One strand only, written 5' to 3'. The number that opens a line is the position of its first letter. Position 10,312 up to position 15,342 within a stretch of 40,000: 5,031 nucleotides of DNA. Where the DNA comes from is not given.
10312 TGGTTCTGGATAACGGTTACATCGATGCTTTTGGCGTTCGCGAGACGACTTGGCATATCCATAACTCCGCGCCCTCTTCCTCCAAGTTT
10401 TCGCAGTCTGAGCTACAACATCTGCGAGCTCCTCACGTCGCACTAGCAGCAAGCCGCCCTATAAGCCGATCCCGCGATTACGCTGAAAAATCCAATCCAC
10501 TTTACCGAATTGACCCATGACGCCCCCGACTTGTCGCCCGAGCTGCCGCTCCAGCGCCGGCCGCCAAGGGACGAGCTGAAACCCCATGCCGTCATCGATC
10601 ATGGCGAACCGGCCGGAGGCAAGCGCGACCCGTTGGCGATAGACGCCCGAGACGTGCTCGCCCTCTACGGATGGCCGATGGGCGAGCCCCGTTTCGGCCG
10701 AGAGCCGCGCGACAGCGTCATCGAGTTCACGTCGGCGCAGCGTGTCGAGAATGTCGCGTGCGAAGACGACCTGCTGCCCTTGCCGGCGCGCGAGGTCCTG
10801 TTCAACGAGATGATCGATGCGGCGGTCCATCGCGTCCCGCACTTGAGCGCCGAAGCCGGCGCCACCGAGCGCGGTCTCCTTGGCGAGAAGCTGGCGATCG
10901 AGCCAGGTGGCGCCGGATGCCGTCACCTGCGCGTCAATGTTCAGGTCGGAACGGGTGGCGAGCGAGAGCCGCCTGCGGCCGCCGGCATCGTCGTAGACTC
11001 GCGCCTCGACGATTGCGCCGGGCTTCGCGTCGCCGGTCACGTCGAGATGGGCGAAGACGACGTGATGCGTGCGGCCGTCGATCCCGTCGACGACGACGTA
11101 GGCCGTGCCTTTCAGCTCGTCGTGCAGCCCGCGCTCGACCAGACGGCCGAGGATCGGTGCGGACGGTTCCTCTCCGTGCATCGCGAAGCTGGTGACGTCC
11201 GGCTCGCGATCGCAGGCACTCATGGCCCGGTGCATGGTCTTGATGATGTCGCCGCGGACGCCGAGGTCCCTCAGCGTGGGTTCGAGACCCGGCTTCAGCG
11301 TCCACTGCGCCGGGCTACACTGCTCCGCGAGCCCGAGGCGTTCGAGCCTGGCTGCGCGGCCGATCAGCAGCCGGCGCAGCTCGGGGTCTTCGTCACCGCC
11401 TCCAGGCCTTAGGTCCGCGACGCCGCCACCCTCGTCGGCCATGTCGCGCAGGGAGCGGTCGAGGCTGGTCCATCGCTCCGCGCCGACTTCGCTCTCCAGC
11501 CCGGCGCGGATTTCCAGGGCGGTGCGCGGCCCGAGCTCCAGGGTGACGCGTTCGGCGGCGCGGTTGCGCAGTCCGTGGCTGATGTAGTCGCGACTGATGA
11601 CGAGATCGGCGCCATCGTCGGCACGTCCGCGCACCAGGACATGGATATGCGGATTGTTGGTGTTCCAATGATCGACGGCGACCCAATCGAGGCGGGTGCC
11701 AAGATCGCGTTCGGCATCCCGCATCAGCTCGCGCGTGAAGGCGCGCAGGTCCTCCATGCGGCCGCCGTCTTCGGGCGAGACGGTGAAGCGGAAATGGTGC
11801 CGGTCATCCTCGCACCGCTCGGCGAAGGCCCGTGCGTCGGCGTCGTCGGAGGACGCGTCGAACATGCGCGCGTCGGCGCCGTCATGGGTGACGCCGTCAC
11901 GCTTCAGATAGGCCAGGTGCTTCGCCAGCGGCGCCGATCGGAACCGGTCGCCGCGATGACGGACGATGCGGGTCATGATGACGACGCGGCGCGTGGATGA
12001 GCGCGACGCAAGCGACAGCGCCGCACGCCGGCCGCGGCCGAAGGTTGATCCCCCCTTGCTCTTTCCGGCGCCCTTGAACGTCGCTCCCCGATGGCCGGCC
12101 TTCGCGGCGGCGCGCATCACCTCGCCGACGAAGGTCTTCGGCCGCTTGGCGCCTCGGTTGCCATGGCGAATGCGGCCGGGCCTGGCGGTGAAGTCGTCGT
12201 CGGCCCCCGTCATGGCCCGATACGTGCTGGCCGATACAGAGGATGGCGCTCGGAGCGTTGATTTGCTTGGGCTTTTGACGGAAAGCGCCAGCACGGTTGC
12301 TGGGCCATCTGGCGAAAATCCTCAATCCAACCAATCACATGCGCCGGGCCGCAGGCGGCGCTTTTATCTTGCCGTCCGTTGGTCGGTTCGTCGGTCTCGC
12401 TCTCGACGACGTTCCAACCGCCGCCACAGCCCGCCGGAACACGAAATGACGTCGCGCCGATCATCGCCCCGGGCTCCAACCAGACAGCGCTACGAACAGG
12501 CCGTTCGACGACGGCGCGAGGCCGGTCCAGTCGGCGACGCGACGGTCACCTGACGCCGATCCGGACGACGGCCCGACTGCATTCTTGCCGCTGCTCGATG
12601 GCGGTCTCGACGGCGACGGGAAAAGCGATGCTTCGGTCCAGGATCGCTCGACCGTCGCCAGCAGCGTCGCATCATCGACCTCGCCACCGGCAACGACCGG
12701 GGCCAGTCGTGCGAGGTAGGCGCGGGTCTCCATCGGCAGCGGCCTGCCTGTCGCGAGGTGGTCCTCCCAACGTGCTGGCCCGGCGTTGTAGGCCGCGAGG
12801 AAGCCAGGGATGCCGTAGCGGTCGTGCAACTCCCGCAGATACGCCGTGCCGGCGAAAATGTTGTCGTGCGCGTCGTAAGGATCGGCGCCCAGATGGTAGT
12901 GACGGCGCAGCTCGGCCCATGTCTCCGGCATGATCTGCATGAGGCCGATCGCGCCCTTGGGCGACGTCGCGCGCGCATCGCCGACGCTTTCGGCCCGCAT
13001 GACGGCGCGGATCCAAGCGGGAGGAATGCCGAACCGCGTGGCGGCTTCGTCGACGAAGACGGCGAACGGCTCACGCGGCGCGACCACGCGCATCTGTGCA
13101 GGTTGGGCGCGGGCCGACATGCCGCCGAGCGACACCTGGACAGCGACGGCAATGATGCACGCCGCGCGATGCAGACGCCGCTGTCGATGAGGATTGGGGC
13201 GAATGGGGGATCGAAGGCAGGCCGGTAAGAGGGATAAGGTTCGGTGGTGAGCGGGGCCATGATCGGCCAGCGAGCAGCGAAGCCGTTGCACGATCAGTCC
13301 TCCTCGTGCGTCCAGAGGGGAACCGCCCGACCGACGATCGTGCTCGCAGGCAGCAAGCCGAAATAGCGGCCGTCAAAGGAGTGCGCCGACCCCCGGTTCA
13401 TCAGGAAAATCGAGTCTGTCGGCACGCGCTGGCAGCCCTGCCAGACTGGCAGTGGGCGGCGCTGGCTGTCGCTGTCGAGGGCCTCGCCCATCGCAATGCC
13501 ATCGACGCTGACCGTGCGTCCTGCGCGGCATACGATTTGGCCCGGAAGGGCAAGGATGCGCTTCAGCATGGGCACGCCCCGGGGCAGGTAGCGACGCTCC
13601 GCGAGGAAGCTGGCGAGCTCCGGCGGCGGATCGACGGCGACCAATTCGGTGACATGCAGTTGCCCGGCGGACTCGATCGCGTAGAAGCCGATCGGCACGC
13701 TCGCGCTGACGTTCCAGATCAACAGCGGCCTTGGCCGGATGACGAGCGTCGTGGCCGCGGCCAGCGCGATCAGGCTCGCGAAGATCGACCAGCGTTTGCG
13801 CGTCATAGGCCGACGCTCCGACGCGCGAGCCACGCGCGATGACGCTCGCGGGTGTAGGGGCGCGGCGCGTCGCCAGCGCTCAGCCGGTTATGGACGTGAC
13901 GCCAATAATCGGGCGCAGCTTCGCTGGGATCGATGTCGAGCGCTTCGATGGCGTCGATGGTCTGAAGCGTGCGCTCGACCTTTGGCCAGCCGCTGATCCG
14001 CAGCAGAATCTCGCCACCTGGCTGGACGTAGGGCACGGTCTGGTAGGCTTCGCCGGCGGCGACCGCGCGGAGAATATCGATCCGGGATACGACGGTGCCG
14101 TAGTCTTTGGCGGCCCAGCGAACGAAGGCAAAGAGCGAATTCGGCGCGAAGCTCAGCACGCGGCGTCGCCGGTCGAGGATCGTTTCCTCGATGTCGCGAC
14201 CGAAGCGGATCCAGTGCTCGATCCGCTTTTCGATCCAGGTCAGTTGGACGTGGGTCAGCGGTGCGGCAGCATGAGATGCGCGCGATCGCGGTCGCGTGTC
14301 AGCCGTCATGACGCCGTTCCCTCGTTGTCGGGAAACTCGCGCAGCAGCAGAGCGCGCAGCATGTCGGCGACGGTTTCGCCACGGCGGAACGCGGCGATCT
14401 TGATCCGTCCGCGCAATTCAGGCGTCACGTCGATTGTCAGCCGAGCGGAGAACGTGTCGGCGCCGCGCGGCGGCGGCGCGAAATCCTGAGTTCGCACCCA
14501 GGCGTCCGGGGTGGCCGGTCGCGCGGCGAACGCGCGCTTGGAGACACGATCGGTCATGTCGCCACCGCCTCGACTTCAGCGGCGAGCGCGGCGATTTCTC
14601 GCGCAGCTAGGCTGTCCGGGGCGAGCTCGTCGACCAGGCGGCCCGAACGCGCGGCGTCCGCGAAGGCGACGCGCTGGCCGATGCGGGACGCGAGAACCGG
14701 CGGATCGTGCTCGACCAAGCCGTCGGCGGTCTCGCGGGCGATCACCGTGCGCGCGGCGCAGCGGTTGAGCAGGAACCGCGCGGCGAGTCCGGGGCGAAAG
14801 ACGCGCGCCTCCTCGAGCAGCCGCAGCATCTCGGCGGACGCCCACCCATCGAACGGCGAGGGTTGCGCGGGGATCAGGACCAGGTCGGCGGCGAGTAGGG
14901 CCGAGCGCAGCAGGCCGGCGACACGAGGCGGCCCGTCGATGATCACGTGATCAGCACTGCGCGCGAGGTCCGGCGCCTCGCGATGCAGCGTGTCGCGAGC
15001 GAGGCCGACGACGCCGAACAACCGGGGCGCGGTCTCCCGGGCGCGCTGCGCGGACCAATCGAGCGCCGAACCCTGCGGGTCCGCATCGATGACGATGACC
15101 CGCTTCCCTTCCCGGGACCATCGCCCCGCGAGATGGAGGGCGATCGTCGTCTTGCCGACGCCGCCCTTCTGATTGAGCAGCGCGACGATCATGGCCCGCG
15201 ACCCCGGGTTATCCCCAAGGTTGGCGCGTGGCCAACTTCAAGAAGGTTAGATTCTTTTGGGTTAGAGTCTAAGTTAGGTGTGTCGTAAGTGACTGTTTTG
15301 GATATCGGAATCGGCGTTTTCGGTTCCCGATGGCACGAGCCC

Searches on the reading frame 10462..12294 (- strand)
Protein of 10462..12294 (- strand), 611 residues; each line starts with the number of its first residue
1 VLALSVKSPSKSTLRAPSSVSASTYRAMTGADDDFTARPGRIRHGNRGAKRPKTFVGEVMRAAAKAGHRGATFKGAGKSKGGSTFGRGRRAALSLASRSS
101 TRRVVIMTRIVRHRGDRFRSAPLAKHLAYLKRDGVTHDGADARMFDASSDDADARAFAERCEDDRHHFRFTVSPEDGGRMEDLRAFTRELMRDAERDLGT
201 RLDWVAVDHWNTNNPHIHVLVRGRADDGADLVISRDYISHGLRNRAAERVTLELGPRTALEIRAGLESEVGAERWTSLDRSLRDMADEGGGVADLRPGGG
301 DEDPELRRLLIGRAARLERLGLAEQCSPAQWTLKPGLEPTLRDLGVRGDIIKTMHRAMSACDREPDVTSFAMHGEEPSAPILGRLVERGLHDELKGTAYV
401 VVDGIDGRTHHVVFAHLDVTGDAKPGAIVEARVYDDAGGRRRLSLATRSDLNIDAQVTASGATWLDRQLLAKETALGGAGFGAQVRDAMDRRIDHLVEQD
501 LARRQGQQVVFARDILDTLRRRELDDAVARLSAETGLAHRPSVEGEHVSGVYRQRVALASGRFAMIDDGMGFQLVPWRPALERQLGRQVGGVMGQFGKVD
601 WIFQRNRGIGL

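Call 47: search_protein_families(library=pfam, proteins=[window:10462-12294:-], max_evalue=0.001)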
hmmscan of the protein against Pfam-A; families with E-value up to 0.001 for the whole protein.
window:10462-12294:- (611 aa): 2 families
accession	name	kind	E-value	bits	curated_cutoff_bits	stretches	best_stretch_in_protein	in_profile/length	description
PF11843.13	DUF3363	-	9.1e-92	308.5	28.4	2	432-610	198-375/375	Protein of unknown function (DUF3363)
PF03432.20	Relaxase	-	0.00017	22.3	24.6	1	155-222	34-99/132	MobA/VirD2-like, nuclease domain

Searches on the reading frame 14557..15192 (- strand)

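Call 48: search_protein_families(library=pfam, proteins=[window:14557-15192:-], max_evalue=0.001)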
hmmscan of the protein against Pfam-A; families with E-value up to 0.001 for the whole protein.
window:14557-15192:- (212 aa): 8 families
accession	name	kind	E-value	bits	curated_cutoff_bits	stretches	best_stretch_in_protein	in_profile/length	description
PF13614.12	AAA_31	-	6.8e-21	75.4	27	2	2-43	3-44/177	AAA domain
PF01656.29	CbiA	-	8.5e-16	58.5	25.4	1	4-186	2-124/125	CobQ/CobB/MinD/ParA nucleotide binding domain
PF09140.17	MipZ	-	4.4e-10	39.8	20.7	1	2-40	2-40/262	ATPase MipZ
PF10609.15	ParA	-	3.5e-07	30.3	27.1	1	2-43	5-46/246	NUBPL iron-transfer P-loop NTPase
PF02374.21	ArsA_ATPase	-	1.1e-06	28.5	24.3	1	5-46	5-46/305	Anion-transporting ATPase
PF06564.18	CBP_BcsQ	-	1.9e-06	28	21.3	0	2-40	3-41/234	Cellulose biosynthesis protein BcsQ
PF07015.17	VirC1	-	0.00016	21.5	24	1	3-186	4-191/231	VirC1 protein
PF16575.11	CLP1_P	-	0.00053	20.3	26.6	0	11-40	4-33/188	mRNA cleavage and polyadenylation factor CLP1 P-loop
